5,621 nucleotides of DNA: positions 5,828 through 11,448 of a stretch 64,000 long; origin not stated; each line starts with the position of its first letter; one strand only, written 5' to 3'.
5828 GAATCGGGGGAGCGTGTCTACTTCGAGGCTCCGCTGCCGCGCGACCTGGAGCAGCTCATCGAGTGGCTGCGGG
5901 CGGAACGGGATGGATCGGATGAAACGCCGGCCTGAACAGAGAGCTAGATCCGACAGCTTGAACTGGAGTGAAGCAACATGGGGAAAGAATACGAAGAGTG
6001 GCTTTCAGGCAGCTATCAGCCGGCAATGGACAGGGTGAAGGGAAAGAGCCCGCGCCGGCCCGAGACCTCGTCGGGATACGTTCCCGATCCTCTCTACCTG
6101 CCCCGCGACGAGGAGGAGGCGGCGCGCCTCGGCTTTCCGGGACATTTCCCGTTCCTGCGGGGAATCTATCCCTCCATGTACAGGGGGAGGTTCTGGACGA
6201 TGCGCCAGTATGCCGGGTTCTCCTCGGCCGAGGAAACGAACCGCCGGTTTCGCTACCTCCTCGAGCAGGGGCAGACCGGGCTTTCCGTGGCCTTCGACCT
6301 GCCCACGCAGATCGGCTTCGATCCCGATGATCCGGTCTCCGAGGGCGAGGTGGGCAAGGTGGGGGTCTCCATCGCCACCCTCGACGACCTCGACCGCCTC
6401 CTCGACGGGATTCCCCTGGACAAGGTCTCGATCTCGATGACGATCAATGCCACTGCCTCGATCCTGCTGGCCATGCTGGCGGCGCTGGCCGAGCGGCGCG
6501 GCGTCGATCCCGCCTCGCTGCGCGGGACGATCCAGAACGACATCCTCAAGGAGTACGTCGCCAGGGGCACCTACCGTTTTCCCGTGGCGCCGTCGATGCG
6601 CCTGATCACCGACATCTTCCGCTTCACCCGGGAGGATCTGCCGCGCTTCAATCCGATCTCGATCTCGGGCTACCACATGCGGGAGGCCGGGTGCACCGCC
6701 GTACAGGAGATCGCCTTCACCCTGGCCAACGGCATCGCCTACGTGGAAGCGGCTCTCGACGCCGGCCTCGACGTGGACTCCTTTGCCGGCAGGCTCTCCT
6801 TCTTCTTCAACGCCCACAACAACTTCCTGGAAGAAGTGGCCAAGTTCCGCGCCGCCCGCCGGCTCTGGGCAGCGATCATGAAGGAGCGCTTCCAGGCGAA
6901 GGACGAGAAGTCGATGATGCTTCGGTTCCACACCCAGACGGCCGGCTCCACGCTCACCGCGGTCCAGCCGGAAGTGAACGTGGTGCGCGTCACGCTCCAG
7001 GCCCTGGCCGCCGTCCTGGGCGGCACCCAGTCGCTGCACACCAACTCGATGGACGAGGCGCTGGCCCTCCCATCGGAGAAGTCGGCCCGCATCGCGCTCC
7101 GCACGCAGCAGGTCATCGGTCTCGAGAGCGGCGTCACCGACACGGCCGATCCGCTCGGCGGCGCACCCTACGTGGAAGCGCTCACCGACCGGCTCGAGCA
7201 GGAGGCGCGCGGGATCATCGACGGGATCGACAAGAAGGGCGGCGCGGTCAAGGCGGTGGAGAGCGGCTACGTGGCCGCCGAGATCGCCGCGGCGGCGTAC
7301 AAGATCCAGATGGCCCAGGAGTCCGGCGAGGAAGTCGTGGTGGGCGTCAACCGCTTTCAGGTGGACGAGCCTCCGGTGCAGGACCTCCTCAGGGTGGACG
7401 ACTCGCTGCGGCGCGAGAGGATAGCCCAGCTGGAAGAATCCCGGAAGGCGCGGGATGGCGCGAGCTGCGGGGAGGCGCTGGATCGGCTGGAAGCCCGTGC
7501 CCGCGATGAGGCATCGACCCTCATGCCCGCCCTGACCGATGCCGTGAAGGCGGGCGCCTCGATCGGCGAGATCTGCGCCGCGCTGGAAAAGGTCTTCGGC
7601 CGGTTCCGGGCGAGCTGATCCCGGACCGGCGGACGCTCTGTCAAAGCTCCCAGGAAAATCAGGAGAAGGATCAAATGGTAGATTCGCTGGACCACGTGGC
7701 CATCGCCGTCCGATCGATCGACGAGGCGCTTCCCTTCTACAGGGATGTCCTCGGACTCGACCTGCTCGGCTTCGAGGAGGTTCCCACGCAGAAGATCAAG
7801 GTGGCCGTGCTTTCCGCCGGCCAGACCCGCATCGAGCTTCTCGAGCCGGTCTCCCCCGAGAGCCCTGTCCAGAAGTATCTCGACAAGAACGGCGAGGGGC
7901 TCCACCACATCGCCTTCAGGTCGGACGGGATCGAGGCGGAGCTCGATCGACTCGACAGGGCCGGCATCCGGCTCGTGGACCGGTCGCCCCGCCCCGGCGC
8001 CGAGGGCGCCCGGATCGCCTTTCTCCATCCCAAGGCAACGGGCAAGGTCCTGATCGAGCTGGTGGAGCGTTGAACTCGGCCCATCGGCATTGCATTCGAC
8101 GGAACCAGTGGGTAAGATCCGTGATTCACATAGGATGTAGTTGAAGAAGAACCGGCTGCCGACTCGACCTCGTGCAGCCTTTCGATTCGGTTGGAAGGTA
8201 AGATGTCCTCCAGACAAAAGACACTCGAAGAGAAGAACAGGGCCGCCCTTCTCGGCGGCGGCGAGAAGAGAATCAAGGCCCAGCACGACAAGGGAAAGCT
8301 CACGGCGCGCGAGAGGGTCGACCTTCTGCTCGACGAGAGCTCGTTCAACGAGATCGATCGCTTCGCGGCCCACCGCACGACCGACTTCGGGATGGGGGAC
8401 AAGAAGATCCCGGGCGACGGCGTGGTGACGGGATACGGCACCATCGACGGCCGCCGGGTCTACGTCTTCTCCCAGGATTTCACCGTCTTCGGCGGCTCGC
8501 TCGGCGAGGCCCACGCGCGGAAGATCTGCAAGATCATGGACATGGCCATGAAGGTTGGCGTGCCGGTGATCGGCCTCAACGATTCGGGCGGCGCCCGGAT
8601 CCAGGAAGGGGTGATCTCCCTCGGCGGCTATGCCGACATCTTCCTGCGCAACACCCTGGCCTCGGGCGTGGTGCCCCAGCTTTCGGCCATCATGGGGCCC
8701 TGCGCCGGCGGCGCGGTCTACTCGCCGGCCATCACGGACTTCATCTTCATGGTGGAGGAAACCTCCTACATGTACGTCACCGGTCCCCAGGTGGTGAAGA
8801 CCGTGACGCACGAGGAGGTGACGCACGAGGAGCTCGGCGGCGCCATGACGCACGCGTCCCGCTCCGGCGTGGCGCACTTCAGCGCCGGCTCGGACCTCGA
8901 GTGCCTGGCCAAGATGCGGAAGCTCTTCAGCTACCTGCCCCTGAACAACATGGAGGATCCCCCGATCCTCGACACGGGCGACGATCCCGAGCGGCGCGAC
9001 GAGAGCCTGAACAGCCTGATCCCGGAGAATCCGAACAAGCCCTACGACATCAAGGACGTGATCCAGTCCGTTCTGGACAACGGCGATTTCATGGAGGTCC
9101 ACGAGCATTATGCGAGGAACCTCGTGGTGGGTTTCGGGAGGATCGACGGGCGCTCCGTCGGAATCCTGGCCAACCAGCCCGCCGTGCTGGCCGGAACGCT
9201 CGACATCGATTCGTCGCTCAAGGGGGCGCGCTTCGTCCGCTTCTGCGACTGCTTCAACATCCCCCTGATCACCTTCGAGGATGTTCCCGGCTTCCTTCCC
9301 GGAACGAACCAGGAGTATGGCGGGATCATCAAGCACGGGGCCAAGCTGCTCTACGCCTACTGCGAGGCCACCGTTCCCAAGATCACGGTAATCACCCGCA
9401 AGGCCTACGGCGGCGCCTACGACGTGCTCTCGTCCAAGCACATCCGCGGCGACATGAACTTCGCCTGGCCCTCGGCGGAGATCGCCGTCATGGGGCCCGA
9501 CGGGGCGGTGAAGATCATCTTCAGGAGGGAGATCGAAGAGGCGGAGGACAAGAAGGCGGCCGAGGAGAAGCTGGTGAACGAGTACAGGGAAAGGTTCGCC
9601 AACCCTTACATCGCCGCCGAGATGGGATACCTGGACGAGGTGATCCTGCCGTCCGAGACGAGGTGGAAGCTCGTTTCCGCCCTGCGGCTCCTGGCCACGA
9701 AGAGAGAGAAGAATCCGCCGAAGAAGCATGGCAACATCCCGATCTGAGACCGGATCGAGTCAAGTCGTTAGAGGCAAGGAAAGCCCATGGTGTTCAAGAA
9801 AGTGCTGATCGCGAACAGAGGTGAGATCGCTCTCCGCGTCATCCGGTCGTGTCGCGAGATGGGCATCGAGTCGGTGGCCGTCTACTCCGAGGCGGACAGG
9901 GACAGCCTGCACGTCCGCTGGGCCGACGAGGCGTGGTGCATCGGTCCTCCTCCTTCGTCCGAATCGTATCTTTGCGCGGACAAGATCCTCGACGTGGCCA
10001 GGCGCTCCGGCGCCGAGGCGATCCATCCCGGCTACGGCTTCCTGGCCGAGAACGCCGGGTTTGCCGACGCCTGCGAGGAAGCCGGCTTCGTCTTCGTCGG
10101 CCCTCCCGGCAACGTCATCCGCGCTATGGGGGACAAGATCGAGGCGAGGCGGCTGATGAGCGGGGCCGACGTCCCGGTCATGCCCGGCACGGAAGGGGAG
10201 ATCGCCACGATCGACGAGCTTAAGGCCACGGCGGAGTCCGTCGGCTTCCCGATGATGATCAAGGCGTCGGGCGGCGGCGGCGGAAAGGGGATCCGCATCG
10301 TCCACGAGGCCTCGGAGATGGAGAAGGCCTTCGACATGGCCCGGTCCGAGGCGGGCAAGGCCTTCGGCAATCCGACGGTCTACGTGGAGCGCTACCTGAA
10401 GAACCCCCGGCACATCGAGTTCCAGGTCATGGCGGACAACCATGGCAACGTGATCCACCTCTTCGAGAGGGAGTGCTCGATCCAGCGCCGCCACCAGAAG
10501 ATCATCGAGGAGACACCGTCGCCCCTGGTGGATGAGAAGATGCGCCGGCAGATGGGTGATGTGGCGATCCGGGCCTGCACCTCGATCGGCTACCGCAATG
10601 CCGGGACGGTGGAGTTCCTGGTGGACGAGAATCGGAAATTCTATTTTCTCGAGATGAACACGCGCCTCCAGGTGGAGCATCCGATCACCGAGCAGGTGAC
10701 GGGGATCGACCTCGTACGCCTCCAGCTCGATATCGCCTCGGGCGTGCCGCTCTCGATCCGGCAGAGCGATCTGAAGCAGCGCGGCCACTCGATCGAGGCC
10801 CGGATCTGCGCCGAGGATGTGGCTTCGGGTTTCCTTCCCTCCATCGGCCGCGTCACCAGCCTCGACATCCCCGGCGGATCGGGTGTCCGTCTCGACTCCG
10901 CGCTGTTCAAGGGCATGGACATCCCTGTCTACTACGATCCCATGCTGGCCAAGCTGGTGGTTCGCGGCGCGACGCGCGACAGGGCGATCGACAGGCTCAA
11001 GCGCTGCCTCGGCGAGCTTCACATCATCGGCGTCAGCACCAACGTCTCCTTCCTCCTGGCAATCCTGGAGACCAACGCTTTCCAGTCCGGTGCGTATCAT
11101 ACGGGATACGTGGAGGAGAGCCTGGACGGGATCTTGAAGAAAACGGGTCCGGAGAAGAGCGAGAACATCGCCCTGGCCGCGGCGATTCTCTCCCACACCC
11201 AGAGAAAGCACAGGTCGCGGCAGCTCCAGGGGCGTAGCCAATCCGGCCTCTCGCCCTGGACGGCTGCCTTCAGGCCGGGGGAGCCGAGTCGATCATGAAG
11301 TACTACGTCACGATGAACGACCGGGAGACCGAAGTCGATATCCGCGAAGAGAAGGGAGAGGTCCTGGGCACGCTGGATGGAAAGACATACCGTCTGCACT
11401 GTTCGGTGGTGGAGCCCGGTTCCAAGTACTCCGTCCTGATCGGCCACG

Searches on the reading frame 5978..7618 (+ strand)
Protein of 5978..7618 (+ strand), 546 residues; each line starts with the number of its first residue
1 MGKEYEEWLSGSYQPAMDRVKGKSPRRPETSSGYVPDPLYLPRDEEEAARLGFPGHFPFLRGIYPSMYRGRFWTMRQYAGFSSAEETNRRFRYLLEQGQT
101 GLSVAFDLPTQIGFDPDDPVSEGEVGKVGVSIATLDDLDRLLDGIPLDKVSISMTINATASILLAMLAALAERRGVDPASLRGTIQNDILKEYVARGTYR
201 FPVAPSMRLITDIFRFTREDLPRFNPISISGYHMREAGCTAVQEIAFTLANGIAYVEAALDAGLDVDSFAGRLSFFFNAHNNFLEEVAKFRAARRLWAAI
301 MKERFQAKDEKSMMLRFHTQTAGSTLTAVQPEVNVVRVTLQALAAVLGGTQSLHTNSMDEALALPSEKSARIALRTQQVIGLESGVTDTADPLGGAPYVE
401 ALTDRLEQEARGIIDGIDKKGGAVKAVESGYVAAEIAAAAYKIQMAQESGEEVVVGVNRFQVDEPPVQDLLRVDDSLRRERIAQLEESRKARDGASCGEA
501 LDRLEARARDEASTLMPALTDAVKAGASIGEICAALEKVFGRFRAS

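Call 70: search_protein_families(library=pfam, proteins=[window:5978-7618:+], max_evalue=0.00001)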
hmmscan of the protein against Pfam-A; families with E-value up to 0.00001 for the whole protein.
window:5978-7618:+ (546 aa): 1 family
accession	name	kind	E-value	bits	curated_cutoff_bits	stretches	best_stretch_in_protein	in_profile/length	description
PF01642.28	MM_CoA_mutase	-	1.2e-218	727.3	22.1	1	30-541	2-512/512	Methylmalonyl-CoA mutase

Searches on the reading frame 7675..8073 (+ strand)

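Call 70: search_protein_families(library=pfam, proteins=[window:7675-8073:+], max_evalue=0.00001)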
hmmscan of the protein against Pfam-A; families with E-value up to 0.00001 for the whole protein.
window:7675-8073:+ (132 aa): 3 families
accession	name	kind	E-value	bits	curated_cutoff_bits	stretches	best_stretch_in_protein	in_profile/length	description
PF13669.12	Glyoxalase_4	-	2.1e-26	92.8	27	1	6-116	1-109/109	Glyoxalase/Bleomycin resistance protein/Dioxygenase superfamily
PF00903.31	Glyoxalase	-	6.4e-20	72.2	20.6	1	5-117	2-112/121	Glyoxalase/Bleomycin resistance protein/Dioxygenase superfamily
PF13468.12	Glyoxalase_3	-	1.1e-10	42.3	25.1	1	5-105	1-107/176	Glyoxalase-like domain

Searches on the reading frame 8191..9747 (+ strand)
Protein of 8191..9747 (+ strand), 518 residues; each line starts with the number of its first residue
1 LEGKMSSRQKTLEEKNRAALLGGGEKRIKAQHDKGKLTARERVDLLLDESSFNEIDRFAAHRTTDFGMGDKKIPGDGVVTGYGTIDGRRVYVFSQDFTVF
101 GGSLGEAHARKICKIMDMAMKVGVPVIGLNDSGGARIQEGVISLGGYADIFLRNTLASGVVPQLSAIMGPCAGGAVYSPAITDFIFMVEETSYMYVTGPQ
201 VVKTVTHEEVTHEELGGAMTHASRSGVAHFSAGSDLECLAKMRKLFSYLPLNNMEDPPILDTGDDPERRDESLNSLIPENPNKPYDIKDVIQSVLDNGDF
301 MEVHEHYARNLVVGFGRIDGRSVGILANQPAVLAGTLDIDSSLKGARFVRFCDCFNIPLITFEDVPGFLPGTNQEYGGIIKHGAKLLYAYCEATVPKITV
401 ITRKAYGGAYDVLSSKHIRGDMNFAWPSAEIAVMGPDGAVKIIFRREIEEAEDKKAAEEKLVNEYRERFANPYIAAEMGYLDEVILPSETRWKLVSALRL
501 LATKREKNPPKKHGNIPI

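Call 70: search_protein_families(library=pfam, proteins=[window:8191-9747:+], max_evalue=0.00001)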
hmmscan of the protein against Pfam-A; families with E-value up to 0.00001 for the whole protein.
window:8191-9747:+ (518 aa): 2 families
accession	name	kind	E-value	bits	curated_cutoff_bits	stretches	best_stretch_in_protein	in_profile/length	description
PF01039.27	Carboxyl_trans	-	2e-206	686.8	22.3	1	31-516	2-493/493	Carboxyl transferase domain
PF03255.19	ACCA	-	5.3e-13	49.2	23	1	343-457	134-241/310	Acetyl co-enzyme A carboxylase carboxyltransferase-like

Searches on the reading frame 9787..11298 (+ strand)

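Call 70: search_protein_families(library=pfam, proteins=[window:9787-11298:+], max_evalue=0.00001)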
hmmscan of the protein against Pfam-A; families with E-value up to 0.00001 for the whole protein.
window:9787-11298:+ (503 aa): 5 families
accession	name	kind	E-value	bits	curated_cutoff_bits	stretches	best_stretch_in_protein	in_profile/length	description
PF02786.22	CPSase_L_D2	-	5.5e-79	265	19.8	1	116-323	1-209/211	Carbamoyl-phosphate synthase L chain, ATP binding domain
PF00289.28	Biotin_carb_N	-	6.5e-47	159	25.5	1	3-111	2-110/110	Biotin carboxylase, N-terminal domain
PF02785.25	Biotin_carb_C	-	3.9e-36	123.9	32.4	1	337-444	1-108/108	Biotin carboxylase C-terminal domain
PF07478.18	Dala_Dala_lig_C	-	4.3e-11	43.1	24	1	144-292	27-174/204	D-ala D-ala ligase C-terminus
PF02222.28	ATP-grasp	-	5.2e-09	36.4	27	1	139-293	16-162/179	ATP-grasp domain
